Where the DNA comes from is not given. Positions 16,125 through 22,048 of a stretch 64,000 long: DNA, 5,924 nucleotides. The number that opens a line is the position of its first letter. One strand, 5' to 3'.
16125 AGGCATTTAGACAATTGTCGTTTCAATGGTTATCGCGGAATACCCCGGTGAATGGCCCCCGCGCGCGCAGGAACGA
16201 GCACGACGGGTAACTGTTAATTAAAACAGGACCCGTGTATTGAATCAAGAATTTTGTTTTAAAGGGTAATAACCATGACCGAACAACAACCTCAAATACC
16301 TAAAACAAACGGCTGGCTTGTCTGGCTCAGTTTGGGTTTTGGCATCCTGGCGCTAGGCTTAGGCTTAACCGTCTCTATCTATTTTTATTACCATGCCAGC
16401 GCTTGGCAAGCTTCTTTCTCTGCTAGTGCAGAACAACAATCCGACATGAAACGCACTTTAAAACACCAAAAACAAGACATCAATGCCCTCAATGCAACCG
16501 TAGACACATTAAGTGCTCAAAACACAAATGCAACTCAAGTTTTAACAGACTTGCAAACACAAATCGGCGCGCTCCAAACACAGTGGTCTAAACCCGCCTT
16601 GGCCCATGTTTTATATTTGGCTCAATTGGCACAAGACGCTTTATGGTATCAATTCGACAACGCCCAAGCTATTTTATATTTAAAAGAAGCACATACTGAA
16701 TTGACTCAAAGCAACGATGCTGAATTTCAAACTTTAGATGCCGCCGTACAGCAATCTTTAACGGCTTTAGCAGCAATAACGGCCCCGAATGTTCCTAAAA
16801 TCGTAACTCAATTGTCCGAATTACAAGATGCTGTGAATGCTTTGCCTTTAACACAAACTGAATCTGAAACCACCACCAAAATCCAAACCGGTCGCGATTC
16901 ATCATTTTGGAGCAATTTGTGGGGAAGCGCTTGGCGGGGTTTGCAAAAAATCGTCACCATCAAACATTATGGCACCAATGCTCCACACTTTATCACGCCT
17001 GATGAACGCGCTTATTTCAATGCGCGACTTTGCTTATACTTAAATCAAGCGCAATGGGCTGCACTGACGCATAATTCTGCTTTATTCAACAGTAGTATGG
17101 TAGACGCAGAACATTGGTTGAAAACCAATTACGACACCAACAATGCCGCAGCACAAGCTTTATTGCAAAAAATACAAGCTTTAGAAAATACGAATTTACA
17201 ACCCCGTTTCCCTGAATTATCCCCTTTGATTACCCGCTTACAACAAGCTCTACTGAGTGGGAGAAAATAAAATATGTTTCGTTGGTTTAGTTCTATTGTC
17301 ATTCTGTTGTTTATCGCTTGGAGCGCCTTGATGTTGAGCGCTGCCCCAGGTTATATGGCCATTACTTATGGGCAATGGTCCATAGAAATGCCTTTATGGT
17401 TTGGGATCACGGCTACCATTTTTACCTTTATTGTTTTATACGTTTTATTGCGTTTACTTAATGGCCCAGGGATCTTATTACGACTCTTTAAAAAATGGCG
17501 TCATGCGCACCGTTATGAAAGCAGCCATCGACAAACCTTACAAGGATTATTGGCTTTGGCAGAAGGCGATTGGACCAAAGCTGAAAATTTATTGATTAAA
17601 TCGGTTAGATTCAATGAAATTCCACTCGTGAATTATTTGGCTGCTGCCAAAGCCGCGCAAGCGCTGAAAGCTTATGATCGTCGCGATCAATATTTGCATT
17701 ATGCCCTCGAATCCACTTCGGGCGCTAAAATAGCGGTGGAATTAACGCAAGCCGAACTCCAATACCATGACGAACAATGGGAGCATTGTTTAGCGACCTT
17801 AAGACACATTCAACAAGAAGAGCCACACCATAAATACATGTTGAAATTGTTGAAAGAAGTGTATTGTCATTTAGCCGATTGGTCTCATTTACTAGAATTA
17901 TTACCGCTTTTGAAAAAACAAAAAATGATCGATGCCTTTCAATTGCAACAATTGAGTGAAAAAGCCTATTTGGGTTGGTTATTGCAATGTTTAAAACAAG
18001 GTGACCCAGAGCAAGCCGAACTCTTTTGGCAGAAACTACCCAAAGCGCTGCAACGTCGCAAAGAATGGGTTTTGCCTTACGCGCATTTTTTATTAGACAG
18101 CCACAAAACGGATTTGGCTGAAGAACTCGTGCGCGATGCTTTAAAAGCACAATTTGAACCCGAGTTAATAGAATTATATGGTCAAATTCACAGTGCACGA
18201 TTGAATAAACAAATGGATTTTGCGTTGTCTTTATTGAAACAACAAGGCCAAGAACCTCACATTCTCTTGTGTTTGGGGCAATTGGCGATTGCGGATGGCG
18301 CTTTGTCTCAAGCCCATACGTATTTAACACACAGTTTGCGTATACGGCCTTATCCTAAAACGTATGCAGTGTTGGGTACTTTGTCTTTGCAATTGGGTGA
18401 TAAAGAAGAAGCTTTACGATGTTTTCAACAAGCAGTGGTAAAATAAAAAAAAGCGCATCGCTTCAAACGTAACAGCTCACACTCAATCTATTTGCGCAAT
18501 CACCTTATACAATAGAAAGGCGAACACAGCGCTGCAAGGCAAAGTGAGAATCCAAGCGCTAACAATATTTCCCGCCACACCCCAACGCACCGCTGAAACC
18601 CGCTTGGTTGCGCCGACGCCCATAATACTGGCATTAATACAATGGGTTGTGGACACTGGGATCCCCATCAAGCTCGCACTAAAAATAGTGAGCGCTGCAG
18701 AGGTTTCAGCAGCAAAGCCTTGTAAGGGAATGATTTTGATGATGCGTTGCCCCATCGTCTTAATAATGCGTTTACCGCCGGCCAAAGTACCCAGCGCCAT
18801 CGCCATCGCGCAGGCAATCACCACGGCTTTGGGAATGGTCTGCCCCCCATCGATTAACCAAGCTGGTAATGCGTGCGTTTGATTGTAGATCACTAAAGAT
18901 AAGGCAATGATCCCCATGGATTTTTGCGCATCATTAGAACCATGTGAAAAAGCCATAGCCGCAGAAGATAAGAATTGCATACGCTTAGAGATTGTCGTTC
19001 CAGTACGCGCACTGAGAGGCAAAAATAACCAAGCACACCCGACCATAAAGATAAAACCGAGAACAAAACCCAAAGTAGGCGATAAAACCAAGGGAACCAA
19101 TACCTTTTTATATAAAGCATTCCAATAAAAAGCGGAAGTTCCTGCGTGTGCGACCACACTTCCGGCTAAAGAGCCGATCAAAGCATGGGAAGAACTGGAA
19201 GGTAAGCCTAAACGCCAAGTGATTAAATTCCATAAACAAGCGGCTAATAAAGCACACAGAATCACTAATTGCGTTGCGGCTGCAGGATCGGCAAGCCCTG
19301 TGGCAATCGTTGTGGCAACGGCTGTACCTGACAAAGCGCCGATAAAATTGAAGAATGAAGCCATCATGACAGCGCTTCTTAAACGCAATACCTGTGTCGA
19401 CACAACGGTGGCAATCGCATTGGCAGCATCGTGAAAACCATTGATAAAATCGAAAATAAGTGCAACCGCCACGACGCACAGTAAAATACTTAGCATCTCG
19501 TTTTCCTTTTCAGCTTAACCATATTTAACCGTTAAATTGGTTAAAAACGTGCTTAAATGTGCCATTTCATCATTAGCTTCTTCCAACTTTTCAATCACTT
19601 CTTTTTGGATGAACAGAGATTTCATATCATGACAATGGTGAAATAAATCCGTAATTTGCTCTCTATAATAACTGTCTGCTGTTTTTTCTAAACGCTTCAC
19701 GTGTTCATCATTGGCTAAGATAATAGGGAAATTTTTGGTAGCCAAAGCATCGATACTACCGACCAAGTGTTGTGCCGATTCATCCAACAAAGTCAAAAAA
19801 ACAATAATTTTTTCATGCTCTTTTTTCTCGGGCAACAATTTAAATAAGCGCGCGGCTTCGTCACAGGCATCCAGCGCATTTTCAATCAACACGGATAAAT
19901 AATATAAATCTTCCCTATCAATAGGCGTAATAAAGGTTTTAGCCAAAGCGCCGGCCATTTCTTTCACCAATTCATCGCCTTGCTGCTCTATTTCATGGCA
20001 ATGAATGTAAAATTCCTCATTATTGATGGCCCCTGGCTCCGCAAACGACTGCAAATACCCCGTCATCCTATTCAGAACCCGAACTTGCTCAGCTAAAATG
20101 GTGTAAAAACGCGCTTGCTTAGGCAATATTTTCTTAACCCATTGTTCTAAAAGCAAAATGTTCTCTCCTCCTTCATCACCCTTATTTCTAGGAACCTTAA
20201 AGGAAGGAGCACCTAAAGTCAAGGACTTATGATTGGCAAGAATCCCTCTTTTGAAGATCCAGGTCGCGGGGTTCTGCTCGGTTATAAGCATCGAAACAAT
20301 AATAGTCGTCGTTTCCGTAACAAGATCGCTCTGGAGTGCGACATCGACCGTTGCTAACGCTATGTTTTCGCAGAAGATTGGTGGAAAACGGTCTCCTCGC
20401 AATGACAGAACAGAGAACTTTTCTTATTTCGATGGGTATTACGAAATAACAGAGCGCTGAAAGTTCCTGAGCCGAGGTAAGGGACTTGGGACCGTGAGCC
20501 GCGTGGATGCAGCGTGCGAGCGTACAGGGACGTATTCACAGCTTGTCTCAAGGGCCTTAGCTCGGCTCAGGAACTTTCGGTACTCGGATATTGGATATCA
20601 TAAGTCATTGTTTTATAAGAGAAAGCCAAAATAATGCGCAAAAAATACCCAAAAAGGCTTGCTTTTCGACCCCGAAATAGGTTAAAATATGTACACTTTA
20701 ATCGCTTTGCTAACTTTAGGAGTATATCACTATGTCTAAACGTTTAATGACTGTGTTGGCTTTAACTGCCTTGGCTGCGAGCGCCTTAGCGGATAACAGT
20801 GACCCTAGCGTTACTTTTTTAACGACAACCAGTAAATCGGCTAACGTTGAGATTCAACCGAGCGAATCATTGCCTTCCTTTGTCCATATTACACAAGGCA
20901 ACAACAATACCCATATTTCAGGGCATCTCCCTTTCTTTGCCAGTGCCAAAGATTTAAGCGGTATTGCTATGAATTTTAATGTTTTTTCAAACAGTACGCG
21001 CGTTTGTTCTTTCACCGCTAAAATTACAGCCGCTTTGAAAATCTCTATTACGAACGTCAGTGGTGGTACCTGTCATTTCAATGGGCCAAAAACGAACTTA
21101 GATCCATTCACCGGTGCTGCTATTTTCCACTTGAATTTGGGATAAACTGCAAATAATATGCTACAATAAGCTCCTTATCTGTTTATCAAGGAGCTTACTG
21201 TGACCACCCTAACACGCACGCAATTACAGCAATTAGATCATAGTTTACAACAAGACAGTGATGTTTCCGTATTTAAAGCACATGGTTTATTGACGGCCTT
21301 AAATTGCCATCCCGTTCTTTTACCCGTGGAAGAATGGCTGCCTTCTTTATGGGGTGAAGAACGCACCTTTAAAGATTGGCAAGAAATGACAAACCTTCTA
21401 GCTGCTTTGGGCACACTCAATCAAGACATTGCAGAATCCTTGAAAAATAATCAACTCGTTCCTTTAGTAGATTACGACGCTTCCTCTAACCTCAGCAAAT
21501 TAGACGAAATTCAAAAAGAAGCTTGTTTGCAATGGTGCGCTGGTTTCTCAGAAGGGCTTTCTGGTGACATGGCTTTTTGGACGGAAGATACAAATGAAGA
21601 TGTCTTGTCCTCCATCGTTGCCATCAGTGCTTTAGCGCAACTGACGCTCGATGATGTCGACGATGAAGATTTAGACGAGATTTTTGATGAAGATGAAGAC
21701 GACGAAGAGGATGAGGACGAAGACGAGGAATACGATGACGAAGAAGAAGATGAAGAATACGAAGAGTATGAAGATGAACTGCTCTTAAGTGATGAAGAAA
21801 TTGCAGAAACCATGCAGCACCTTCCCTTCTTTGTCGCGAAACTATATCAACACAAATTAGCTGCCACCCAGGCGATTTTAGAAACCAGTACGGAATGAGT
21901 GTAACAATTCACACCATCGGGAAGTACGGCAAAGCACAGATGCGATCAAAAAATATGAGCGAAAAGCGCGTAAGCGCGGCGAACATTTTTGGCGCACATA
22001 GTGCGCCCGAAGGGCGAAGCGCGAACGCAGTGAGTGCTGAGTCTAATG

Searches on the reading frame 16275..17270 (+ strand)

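Call 85: search_protein_families(library=pfam, proteins=[window:16275-17270:+], max_evalue=0.00001)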
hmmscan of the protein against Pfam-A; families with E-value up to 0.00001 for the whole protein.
window:16275-17270:+ (331 aa): 1 family
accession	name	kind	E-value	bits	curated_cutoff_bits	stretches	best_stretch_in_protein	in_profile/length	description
PF04375.19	HemX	-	3.4e-32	112.4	25.9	1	109-324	7-227/236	HemX, putative uroporphyrinogen-III C-methyltransferase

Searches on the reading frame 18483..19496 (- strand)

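Call 85: search_protein_families(library=pfam, proteins=[window:18483-19496:-], max_evalue=0.00001)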
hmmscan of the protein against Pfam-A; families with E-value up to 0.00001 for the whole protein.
window:18483-19496:- (337 aa): 1 family
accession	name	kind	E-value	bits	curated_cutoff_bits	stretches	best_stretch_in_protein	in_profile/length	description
PF01384.25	PHO4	-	6.6e-94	315.2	33.7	1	19-326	1-350/350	Phosphate transporter family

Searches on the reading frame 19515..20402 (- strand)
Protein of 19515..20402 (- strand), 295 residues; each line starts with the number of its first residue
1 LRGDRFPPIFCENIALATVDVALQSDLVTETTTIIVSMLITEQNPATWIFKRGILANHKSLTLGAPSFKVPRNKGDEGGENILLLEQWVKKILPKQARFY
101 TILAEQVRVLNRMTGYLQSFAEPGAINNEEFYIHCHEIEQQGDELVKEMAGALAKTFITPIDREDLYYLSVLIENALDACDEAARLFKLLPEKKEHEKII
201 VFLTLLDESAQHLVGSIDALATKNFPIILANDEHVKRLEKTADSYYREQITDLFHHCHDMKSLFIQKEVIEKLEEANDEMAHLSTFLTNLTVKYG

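Call 85: search_protein_families(library=pfam, proteins=[window:19515-20402:-], max_evalue=0.00001)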
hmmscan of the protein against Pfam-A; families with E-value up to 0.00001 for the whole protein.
window:19515-20402:- (295 aa): 1 family
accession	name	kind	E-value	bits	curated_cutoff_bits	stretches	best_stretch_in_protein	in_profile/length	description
PF01865.21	PhoU_div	-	1.1e-16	61.3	24.4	1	95-284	9-205/214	Protein of unknown function DUF47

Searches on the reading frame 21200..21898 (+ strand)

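Call 70: search_protein_families(library=pfam, proteins=[window:21200-21898:+], max_evalue=0.00001)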
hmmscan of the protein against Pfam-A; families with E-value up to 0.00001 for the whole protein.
window:21200-21898:+ (232 aa): 1 family
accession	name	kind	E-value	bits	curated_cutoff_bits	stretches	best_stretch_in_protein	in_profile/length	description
PF03695.18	UPF0149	-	3e-18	67.1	25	1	10-177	4-163/181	Uncharacterised protein family (UPF0149)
